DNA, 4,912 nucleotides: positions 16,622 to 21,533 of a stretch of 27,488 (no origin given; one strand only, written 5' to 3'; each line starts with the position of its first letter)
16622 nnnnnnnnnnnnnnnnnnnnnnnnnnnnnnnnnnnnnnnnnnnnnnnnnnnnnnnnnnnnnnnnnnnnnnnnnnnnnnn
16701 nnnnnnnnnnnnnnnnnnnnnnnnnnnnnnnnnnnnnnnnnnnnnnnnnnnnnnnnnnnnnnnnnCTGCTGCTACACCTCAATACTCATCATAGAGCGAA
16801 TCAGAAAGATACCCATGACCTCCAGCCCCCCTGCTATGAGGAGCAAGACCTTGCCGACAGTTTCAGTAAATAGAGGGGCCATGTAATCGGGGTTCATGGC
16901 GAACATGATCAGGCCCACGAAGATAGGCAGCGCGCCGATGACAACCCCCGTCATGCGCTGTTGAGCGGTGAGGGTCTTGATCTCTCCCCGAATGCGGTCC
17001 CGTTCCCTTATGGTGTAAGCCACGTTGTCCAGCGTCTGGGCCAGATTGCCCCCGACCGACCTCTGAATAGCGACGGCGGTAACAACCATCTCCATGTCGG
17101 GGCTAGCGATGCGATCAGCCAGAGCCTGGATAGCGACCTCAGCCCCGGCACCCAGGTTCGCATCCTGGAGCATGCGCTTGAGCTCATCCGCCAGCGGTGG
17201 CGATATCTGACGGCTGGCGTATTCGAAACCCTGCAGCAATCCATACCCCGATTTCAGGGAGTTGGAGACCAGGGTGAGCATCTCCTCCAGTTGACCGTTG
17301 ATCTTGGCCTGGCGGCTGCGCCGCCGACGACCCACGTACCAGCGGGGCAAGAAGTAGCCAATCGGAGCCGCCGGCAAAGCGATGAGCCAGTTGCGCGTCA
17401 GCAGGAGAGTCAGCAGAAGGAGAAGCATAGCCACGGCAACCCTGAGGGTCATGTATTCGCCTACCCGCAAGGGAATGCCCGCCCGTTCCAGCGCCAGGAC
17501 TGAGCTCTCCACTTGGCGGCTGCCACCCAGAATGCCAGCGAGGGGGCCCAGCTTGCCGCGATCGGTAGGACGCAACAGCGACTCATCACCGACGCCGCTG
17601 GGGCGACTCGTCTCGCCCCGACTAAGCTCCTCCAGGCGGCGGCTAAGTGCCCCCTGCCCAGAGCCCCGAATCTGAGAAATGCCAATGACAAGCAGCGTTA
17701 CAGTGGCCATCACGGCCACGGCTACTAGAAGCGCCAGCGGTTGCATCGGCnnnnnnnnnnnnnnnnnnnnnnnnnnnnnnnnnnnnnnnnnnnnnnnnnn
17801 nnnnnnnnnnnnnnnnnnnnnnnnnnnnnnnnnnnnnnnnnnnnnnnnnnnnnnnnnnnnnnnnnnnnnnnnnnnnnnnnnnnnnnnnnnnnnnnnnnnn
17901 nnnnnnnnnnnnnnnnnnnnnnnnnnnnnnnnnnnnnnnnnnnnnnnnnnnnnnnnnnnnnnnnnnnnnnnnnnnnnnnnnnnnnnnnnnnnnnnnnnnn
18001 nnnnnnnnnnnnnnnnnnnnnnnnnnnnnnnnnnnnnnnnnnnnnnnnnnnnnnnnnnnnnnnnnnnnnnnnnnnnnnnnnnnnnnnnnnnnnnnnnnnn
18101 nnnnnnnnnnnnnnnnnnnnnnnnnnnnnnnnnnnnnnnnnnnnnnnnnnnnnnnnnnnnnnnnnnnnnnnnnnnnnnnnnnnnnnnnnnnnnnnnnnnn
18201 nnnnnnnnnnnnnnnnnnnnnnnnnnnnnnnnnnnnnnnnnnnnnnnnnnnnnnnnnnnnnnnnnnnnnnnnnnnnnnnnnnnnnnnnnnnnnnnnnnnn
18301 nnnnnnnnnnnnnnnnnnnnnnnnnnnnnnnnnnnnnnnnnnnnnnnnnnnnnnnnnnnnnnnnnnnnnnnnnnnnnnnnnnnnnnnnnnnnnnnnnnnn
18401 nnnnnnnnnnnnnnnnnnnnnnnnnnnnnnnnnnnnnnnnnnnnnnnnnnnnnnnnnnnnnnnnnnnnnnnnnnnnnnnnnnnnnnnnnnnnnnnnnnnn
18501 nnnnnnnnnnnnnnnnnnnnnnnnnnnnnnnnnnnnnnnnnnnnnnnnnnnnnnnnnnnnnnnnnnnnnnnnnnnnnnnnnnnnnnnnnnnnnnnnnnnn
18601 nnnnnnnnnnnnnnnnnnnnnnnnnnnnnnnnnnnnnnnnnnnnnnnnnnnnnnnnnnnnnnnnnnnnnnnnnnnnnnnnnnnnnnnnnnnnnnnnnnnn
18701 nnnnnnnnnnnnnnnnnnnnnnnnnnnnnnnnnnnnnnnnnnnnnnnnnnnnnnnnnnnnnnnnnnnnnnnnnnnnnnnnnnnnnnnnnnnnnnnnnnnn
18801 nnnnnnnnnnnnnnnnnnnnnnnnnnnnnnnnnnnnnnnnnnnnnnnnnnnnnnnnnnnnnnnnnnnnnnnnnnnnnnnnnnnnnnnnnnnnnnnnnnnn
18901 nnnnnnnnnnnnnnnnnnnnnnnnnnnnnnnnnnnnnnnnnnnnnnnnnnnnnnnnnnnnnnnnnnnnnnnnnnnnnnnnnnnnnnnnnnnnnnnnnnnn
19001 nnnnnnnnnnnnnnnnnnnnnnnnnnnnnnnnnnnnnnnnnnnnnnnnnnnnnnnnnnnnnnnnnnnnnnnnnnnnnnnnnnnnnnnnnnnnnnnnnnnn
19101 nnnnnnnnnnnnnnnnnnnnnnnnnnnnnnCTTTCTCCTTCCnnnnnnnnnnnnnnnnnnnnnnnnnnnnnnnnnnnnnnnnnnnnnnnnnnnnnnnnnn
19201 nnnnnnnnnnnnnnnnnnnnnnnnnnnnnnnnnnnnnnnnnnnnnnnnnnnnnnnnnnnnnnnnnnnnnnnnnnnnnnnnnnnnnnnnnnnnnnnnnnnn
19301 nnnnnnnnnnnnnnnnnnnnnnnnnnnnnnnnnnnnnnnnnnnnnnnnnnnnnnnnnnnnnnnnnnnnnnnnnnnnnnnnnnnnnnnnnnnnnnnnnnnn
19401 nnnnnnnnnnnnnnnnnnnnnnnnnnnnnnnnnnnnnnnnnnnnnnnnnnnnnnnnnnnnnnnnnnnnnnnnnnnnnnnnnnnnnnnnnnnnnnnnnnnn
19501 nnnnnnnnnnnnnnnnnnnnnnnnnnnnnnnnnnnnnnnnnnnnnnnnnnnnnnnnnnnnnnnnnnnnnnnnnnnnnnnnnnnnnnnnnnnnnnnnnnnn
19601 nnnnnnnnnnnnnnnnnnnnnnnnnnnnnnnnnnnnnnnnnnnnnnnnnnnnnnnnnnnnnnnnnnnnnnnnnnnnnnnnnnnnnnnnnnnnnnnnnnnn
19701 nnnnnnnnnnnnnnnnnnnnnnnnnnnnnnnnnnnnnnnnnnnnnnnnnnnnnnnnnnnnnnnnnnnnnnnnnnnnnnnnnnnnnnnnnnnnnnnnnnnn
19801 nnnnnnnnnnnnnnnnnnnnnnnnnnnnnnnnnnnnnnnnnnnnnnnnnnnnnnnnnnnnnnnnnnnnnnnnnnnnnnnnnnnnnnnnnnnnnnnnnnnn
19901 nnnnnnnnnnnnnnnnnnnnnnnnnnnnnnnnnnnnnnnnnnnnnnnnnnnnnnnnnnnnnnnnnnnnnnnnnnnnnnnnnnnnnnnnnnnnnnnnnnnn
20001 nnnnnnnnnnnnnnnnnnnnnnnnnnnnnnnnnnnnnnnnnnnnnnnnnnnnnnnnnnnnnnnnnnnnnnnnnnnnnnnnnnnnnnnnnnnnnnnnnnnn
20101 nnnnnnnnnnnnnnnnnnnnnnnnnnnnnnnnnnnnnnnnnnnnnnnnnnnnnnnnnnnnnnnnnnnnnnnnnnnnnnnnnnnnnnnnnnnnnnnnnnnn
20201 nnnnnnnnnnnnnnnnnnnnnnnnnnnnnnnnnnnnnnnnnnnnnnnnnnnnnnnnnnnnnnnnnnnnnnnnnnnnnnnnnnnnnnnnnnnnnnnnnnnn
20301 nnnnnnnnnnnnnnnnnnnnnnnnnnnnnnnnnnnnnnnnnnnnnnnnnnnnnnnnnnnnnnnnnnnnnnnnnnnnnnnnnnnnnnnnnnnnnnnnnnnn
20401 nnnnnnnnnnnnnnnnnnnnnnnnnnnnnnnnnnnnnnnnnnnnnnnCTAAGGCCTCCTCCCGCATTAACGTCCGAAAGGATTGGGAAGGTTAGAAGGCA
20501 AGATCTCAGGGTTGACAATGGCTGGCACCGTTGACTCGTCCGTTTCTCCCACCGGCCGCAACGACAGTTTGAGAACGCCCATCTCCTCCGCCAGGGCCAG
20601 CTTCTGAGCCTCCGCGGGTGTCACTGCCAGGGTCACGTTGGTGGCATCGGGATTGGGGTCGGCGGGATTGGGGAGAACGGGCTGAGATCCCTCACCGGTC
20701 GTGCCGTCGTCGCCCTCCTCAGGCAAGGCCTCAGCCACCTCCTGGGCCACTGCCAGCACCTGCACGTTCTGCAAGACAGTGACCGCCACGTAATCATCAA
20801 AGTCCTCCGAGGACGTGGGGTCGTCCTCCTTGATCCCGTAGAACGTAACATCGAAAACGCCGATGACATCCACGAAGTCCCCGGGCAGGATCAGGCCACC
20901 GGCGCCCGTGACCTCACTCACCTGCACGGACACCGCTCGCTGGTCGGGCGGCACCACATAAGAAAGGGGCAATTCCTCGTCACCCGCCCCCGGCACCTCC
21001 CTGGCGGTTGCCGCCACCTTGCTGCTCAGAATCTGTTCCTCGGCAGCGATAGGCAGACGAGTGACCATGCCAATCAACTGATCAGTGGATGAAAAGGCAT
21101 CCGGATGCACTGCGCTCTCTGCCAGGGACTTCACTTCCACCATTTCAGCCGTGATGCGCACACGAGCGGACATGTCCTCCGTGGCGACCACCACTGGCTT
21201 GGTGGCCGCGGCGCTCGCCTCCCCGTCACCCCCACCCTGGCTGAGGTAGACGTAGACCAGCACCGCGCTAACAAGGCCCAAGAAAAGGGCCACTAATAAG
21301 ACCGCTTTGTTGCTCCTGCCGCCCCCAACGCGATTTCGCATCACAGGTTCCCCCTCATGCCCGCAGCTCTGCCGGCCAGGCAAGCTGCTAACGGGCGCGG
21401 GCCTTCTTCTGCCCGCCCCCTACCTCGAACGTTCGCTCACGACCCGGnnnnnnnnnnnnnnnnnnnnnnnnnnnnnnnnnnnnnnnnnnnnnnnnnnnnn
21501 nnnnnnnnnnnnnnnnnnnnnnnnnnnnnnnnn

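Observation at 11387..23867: Candidate undescribed 'double-decoy' regulatory system controlling a Tad pilus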

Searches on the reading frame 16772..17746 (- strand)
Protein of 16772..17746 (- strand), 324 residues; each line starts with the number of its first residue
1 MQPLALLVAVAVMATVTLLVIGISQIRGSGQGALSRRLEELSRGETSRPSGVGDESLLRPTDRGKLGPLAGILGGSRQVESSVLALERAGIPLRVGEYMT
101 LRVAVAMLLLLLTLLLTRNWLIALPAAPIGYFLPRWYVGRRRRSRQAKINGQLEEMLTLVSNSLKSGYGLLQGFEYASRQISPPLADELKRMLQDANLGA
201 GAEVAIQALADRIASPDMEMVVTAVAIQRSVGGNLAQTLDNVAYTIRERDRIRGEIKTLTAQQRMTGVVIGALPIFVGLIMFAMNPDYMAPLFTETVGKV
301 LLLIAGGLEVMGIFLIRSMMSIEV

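Call 93: search_protein_families(library=pfam, max_evalue=0.01, proteins=[window:16772-17746:-])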
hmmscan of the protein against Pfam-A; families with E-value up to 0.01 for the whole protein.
window:16772-17746:- (324 aa): 1 family
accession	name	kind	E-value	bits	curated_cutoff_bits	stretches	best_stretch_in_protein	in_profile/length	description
PF00482.28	T2SSF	-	1.1e-18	67.8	25.2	1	157-282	2-124/125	Type II secretion system (T2SS), protein F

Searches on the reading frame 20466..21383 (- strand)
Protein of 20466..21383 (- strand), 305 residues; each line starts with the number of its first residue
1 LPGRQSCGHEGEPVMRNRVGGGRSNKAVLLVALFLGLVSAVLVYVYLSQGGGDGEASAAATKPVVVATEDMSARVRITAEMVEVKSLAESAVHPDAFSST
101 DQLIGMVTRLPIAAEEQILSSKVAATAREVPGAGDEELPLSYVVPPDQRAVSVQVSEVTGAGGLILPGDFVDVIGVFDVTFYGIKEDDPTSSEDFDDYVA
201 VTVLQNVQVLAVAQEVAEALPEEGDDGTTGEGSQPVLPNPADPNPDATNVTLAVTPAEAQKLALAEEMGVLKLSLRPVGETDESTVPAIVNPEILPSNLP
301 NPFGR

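Call 21: search_protein_families(library=ncbifam, max_evalue=0.01, proteins=[window:20466-21383:-])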
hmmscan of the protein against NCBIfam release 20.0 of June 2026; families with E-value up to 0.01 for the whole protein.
window:20466-21383:- (305 aa): 2 families
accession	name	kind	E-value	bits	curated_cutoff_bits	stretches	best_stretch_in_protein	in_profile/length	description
TIGR03177.1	pilus_cpaB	equivalog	2.7e-51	174.3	71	1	28-285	3-222/262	Flp pilus assembly protein CpaB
TIGR03170.1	flgA_cterm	equivalog_domain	5.6e-07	29.6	54.65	1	56-125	7-76/137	flagellar basal body P-ring formation chaperone FlgA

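Call 93: search_protein_families(library=pfam, max_evalue=0.01, proteins=[window:20466-21383:-])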
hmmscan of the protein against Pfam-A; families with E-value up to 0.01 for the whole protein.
window:20466-21383:- (305 aa): 3 families
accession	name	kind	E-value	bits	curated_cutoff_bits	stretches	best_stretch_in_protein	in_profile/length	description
PF16976.10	RcpC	-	2.8e-28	98.5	28.8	1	140-276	3-114/114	Flp pilus assembly protein RcpC/CpaB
PF08666.17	SAF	-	3.5e-06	27.9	21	1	63-123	2-62/63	SAF domain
PF13144.11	ChapFlgA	-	5.8e-05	23.6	23.8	1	63-125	2-62/122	Chaperone for flagella basal body P-ring formation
